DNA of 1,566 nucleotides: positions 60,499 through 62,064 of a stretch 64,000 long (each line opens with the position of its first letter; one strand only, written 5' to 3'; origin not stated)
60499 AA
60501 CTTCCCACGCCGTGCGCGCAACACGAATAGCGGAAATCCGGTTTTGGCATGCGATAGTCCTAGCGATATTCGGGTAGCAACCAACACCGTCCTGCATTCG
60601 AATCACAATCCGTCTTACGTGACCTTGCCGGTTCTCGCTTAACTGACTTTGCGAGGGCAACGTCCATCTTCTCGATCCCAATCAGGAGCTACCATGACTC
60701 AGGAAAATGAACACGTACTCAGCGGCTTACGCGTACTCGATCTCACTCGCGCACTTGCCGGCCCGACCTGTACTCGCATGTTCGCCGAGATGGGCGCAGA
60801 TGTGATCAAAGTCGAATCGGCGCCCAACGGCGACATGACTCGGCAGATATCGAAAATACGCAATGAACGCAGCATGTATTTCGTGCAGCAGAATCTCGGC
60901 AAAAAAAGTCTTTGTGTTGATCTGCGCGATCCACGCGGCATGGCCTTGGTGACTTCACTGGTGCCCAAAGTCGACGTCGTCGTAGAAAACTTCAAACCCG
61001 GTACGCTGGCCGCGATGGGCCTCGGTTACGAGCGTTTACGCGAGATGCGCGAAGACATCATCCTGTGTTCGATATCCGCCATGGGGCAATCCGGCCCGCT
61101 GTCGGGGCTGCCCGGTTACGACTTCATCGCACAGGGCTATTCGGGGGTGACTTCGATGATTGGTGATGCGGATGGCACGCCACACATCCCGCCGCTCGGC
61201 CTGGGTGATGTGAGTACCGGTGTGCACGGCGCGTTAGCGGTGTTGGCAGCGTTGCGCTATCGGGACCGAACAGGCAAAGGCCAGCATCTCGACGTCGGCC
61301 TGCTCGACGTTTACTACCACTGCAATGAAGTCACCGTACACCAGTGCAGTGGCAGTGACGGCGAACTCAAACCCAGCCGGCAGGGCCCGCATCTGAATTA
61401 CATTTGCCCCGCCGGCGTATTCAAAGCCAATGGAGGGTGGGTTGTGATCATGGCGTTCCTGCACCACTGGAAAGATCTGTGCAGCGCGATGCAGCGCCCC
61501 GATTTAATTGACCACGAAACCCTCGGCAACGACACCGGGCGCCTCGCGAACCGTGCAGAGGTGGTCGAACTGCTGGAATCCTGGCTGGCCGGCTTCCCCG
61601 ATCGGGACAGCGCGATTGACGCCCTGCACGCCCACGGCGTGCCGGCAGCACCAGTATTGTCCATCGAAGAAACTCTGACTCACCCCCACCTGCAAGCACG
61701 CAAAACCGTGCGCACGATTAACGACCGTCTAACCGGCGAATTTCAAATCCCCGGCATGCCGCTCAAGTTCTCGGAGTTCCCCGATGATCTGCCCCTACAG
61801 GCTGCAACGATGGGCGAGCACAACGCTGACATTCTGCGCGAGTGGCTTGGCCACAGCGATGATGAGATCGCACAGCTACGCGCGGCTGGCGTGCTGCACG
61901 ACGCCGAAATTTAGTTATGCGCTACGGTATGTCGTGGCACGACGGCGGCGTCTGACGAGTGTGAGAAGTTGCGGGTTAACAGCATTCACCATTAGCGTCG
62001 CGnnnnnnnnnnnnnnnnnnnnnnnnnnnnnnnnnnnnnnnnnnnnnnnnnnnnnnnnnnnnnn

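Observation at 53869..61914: Putative catabolic island with two family-III CoA-transferases, LLM monooxygenase, CocE/NonD hydrolase, MFS transporter and NADPH oxidoreductase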

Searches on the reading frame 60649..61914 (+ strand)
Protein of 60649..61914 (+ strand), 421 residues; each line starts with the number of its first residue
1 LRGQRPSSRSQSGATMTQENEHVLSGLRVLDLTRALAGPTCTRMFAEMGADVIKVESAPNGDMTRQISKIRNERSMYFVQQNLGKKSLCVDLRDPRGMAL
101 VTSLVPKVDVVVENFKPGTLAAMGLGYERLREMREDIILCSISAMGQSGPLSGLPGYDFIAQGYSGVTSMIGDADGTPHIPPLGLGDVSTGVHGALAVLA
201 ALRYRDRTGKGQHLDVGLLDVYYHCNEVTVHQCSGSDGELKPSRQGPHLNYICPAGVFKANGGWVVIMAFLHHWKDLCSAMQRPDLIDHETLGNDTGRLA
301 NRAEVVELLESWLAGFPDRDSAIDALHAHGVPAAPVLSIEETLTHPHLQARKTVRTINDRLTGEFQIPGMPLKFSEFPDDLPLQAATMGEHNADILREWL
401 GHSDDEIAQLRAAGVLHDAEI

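Call 3: search_protein_families(library=pfam, proteins=[window:60649-61914:+])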
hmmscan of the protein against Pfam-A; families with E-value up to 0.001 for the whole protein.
window:60649-61914:+ (421 aa): 1 family
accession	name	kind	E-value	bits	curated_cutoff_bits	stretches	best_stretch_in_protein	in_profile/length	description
PF02515.22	CoA_transf_3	-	5.3e-105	352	23.3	1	24-392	1-366/366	CoA-transferase family III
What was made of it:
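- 60694..61914 (+): CoAT2: family-III CoA-transferase, 406 aa. Its closest solved relative is SUGCT, a succinate-hydroxymethylglutarate (dicarboxylate) CoA-transferase. PF02515, E=5e-105 (call 3).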

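Call 4: search_protein_families(library=ncbifam, proteins=[window:60649-61914:+])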
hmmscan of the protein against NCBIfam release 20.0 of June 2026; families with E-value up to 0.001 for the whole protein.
window:60649-61914:+ (421 aa): 7 families
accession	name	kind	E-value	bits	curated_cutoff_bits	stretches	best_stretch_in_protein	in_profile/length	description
NF003809.0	PRK05398.1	subfamily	2.4e-79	266.9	442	2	22-221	3-203/416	formyl-CoA transferase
TIGR03253.1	oxalate_frc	equivalog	5.3e-77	259.3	504.2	2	23-220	3-201/416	formyl-CoA transferase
NF041294.1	Scnl_mescCoAtase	equivalog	4.2e-75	253.3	700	1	23-396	3-380/381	succinyl-CoA:mesaconate CoA-transferase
NF052585.1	SucGlutTfsCaiB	equivalog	1.4e-69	234.6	750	1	19-398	3-387/394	succinate--glutarate CoA-transferase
NF008511.0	PRK11430.1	equivalog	7.9e-58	196.4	522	1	19-398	5-378/381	CoA:oxalate CoA-transferase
NF002914.1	PRK03525.1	equivalog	2.9e-33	115.3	413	1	23-416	9-397/400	L-carnitine CoA-transferase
TIGR04253.1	mesacon_CoA_iso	equivalog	8.4e-30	104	725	1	23-416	2-400/403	2-methylfumaryl-CoA isomerase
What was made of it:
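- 60694..61914 (+): All NCBIfam equivalog cut-offs are missed (call 4).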

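Call 16: search_solved_structures(query=window:60694-61914:+, max_evalue=1e-20)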
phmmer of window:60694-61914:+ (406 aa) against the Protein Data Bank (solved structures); distinct sequences matched with E-value up to 1e-20: 34.
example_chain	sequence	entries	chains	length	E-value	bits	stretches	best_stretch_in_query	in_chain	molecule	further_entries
9br6_A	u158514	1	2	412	1.4e-63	218.3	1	5-403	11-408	Succinate--hydroxymethylglutarate CoA-transferase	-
9br7_A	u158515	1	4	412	1.9e-63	217.9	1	5-403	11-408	Succinate--hydroxymethylglutarate CoA-transferase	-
10uh_A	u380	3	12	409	3.2e-59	204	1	8-403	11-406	Formyl-coenzyme a transferase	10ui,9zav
1pqy_A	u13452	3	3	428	8.1e-56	192.8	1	9-397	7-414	Hypothetical protein yfdW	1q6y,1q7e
1pt5_A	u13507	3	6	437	1.2e-55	192.2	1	9-396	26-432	Hypothetical protein yfdW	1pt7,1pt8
2vjq_A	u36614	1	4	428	4.4e-55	190.4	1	9-209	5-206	FORMYL-COENZYME A TRANSFERASE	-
2vjp_A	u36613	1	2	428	9e-55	189.3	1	9-209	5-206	FORMYL-COENZYME A TRANSFERASE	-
2vjo_A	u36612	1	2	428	1.1e-54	189.1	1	9-209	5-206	FORMYL-COENZYME A TRANSFERASE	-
2vjn_A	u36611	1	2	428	1.5e-54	188.7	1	9-209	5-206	FORMYL-COENZYME A TRANSFERASE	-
2vjk_A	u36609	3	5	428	1.5e-54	188.7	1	9-209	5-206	FORMYL-COENZYME A TRANSFERASE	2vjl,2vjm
1p5h_A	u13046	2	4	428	1.5e-54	188.7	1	9-209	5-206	Formyl-coenzyme A transferase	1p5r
1t4c_A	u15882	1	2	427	1.5e-54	188.6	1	9-209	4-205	Formyl-CoA:oxalate CoA-transferase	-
4ed9_A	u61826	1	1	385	3.2e-54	187.5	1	8-381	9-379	CAIB/BAIF family protein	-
1vgr_A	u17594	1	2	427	5.5e-54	186.7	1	9-209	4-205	Formyl-coenzyme A transferase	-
1t3z_A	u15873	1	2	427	1e-53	185.8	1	9-209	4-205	Formyl-coenzyme A transferase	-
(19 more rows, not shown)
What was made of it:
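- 60694..61914 (+): Best PDB match is 9br6 (SUGCT), E=1e-63 (call 16).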

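Call 33: find_related_loci(query=window:60694-61914:+, collection=metagenome_contigs, flank=10000)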
Query window:60694-61914:+ (406 aa) in metagenome_contigs; peptide patterns used: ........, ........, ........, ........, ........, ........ (x = any residue, [..] = any of these).
600 stretches matched a pattern (row limit reached: there are more); 579 encode a relative of the query (tblastn E <= 1e-3); the best 80 are kept; 80 distinct loci.
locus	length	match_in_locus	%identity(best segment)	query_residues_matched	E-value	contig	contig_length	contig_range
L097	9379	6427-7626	81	6-405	0e+0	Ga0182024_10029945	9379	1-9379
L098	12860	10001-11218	81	1-406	0e+0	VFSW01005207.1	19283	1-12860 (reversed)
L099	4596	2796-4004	78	4-406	0e+0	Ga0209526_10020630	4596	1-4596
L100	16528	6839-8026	78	6-401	0e+0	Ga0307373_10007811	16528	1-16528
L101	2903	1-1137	81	23-401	0e+0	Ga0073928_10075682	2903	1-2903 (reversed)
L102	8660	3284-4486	75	1-401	0e+0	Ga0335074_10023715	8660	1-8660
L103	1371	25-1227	73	1-401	0e+0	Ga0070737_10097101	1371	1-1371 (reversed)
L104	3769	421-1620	74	6-405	0e+0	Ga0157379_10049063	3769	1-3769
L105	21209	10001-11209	80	3-405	0e+0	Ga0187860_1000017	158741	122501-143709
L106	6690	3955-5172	67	1-406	0e+0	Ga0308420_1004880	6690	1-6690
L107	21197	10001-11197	66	6-403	0e+0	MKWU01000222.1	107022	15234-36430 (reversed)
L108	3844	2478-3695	66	1-406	0e+0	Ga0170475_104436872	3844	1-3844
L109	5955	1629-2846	65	1-406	0e+0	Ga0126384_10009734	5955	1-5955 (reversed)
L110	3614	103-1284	66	8-401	0e+0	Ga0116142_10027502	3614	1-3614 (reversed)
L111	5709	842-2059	62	1-406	0e+0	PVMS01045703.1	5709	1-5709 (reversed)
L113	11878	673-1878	64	1-401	9e-177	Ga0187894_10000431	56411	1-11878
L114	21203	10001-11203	66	6-406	0e+0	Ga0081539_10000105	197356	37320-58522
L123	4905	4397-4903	69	1-169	5e-78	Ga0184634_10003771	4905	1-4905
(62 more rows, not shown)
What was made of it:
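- The closest CoAT2 relatives, up to 81% identical, come from other metagenome contigs whose organisms are unknown (call 33).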

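Call 38: search_protein_families(library=pfam, alignment_id=A3, max_evalue=0.00001)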
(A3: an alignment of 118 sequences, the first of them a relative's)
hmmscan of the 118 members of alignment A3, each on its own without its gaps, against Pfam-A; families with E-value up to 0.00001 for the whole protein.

A. member 1, L097:666-2879:- (737 aa): 3 families
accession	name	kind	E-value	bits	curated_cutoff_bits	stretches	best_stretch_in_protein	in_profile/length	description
PF00199.24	Catalase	-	1.6e-177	590.8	25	1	65-449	1-381/383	Catalase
PF06628.17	Catalase-rel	-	6.7e-22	77.9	30.1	1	480-544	1-65/65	Catalase-related immune-responsive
PF18011.7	Catalase_C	-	1.7e-10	41.2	24.6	1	580-725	1-148/150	C-terminal domain found in long catalases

B. families by the number of members that match (of 118 scanned): 107 families (the first 25 are shown)
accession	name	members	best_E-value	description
PF13561.12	adh_short_C2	10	8.4e-75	Enoyl-(Acyl carrier protein) reductase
PF00106.31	adh_short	10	2.1e-60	short chain dehydrogenase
PF00296.26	Bac_luciferase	9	1.8e-65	Luciferase-like monooxygenase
PF02515.22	CoA_transf_3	5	6.7e-111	CoA-transferase family III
PF00561.26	Abhydrolase_1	4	5.5e-31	alpha/beta hydrolase fold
PF12697.13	Abhydrolase_6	4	2.1e-27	Alpha/beta hydrolase family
PF12146.15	Hydrolase_4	4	6.9e-19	Serine aminopeptidase, S33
PF00753.33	Lactamase_B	3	4e-26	Metallo-beta-lactamase superfamily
PF07044.18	DUF1329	3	7.1e-26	Protein of unknown function (DUF1329)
PF00903.31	Glyoxalase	3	2.4e-17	Glyoxalase/Bleomycin resistance protein/Dioxygenase superfamily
PF08659.16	KR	3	1.3e-10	KR domain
PF09723.15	Zn_ribbon_8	3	2e-10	Zinc ribbon domain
PF12706.13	Lactamase_B_2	3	1.5e-07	Beta-lactamase superfamily domain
PF07719.23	TPR_2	2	8e-32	Tetratricopeptide repeat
PF13431.12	TPR_17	2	5.9e-30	Tetratricopeptide repeat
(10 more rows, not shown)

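Call 40: search_protein_families(library=pfam, proteins=[L105:9436-9894:+, L105:11339-12124:+, L105:12197-12745:+, L105:8762-9421:-, L114:6919-7800:+, L114:7872-8912:+, L114:9022-9834:+, L114:11367-12581:+, L114:12712-13689:-, L105:7693-8592:+], max_evalue=0.0001)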
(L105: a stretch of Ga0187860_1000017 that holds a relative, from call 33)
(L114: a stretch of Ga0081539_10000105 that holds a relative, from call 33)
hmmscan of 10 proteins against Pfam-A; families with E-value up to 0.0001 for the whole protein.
L105:9436-9894:+ (153 aa): 1 family
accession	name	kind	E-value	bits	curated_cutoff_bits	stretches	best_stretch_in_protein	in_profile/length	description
PF07883.17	Cupin_2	-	5.5e-05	23.2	27.2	1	48-111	2-64/70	Cupin domain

L105:11339-12124:+ (262 aa): 2 families
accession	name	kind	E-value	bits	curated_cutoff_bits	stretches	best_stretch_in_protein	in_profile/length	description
PF00753.33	Lactamase_B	-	1.4e-25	90.8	22.7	1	39-249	4-196/196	Metallo-beta-lactamase superfamily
PF12706.13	Lactamase_B_2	-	3.4e-06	27.2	27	1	93-216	23-154/200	Beta-lactamase superfamily domain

L105:12197-12745:+ (183 aa): 1 family
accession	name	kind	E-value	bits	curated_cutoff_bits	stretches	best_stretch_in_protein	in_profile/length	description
PF09723.15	Zn_ribbon_8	-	2.1e-09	37.7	34.4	1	8-48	1-41/41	Zinc ribbon domain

L105:8762-9421:- (219 aa): 0 families

L114:6919-7800:+ (294 aa): 6 families
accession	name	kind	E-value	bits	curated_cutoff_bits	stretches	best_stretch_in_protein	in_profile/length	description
PF12146.15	Hydrolase_4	-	5e-14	52.6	27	1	33-268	6-232/239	Serine aminopeptidase, S33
PF02129.25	Peptidase_S15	-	3.4e-13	50.3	23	1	18-152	8-144/262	X-Pro dipeptidyl-peptidase (S15 family)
PF00561.26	Abhydrolase_1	-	3.9e-11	43.5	25.8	1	32-160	1-128/245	alpha/beta hydrolase fold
PF00326.27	Peptidase_S9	-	2.8e-10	40.5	22.6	1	55-164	10-124/213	Prolyl oligopeptidase family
PF12697.13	Abhydrolase_6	-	3.9e-08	34.7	26.3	1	34-269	1-205/217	Alpha/beta hydrolase family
PF05448.18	AXE1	-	4.9e-08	32.6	21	0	88-138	159-209/321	Acetyl xylan esterase (AXE1)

L114:7872-8912:+ (347 aa): 1 family
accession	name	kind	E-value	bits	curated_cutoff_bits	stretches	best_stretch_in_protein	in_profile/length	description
PF00296.26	Bac_luciferase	-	8.7e-65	219.6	27.9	1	1-313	1-313/314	Luciferase-like monooxygenase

L114:9022-9834:+ (271 aa): 2 families
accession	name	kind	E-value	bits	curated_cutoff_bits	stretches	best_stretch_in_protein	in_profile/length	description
PF13561.12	adh_short_C2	-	9.2e-57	192.8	27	1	27-268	6-235/236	Enoyl-(Acyl carrier protein) reductase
PF00106.31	adh_short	-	1.4e-53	181.8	26.6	1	18-207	1-189/195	short chain dehydrogenase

L114:11367-12581:+ (405 aa): 1 family
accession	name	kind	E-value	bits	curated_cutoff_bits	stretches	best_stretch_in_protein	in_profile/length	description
PF02515.22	CoA_transf_3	-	2.1e-108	363.1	23.3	1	8-376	1-366/366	CoA-transferase family III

L114:12712-13689:- (325 aa): 1 family
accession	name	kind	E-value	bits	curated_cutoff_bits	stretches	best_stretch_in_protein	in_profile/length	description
PF04909.20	Amidohydro_2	-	1e-32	114.5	26.4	1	3-321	1-287/289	Amidohydrolase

L105:7693-8592:+ (300 aa): 0 families

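Call 65: search_protein_families(library=ncbifam, proteins=[L114:7872-8912:+, L114:9989-11206:+, L105:10007-11215:+], max_evalue=1e-10)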
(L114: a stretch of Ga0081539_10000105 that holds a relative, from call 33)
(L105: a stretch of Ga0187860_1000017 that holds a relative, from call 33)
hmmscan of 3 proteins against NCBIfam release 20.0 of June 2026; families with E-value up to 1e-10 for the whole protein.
L114:7872-8912:+ (347 aa): 24 families
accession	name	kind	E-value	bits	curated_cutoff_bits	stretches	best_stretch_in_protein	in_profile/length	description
TIGR03619.1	F420_Rv2161c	subfamily_domain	7.5e-38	130.5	166.9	1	47-234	39-218/247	TIGR03619 family F420-dependent LLM class oxidoreductase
TIGR04027.1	LLM_KPN_01858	hypoth_equivalog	2.3e-34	118.9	412.9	1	9-148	6-146/326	putative FMN-dependent luciferase-like monooxygenase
TIGR04020.1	seco_metab_LLM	subfamily_domain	7.7e-34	117.3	244.45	1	6-318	1-320/341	MupA/Atu3671 family FMN-dependent luciferase-like monooxygenase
NF052254.1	luciferase_Alph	exception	6e-31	107.9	600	1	8-342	7-348/354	luciferase subunit alpha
TIGR03858.1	LLM_2I7G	subfamily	4.4e-29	101.5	462.25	1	19-343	22-335/337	Atu2307/SP_0267 family LLM class monooxygenase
TIGR04036.1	LLM_CE1758_fam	subfamily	2.5e-27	95.6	479.1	1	1-253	1-257/355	CE1758 family FMN-dependent luciferase-like monooxygenase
TIGR03560.1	F420_Rv1855c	subfamily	2.2e-25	89.8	231.4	1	21-220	11-217/227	TIGR03560 family F420-dependent LLM class oxidoreductase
TIGR03558.1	oxido_grp_1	subfamily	1.1e-23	83.9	166.95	1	21-336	18-322/325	MsnO8 family LLM class oxidoreductase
TIGR03571.1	lucif_BA3436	subfamily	1.1e-21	77.4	303.9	1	15-249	22-260/304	TIGR03571 family LLM class oxidoreductase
TIGR04021.1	LLM_DMSO2_sfnG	equivalog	1.3e-18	67.5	382.95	1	58-233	65-238/350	dimethylsulfone monooxygenase SfnG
NF052255.1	luciferase_Beta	exception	1.4e-16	60.5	500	1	1-251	1-252/325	luciferase subunit beta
TIGR03857.1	F420_MSMEG_2249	hypoth_equivalog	1.7e-16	60.4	218.4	1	30-252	21-233/329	TIGR03857 family LLM class F420-dependent oxidoreductase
TIGR03559.1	F420_Rv3520c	subfamily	1.8e-16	60.1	335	1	23-167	13-152/325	LLM class F420-dependent oxidoreductase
TIGR03555.1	F420_mer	equivalog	5.5e-16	58.9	348.7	1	25-316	14-303/325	5,10-methylenetetrahydromethanopterin reductase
TIGR03621.1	F420_MSMEG_2516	subfamily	1.8e-15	56.8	213.15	1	31-172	22-154/295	TIGR03621 family F420-dependent LLM class oxidoreductase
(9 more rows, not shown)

L114:9989-11206:+ (405 aa): 7 families
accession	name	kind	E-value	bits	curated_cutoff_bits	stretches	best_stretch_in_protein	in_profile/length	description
NF003809.0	PRK05398.1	subfamily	3.7e-77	259.6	442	2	6-205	3-203/416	formyl-CoA transferase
TIGR03253.1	oxalate_frc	equivalog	7.4e-73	245.6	504.2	2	8-205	4-202/416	formyl-CoA transferase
NF041294.1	Scnl_mescCoAtase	equivalog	4.3e-71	240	700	1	7-380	3-380/381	succinyl-CoA:mesaconate CoA-transferase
NF008511.0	PRK11430.1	equivalog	4.9e-68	230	522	1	10-380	12-376/381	CoA:oxalate CoA-transferase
NF052585.1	SucGlutTfsCaiB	equivalog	5.7e-66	222.7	750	1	4-382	4-387/394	succinate--glutarate CoA-transferase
NF002914.1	PRK03525.1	equivalog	5.4e-32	111.2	413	1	7-400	9-397/400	L-carnitine CoA-transferase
TIGR04253.1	mesacon_CoA_iso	equivalog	1.5e-30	106.5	725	1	7-400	2-400/403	2-methylfumaryl-CoA isomerase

L105:10007-11215:+ (402 aa): 7 families
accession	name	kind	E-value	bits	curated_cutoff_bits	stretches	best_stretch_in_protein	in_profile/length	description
NF003809.0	PRK05398.1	subfamily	2.9e-78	263.3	442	1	2-396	2-415/416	formyl-CoA transferase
TIGR03253.1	oxalate_frc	equivalog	8.5e-77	258.6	504.2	2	4-201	3-201/416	formyl-CoA transferase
NF041294.1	Scnl_mescCoAtase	equivalog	5.2e-74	249.7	700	1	4-377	3-380/381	succinyl-CoA:mesaconate CoA-transferase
NF052585.1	SucGlutTfsCaiB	equivalog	2.1e-70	237.3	750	1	4-380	7-388/394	succinate--glutarate CoA-transferase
NF008511.0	PRK11430.1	equivalog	1.3e-60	205.5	522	1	5-379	10-378/381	CoA:oxalate CoA-transferase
NF002914.1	PRK03525.1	equivalog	2.6e-34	118.8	413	1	4-396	9-396/400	L-carnitine CoA-transferase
TIGR04253.1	mesacon_CoA_iso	equivalog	5.2e-29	101.4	725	1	4-397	2-400/403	2-methylfumaryl-CoA isomerase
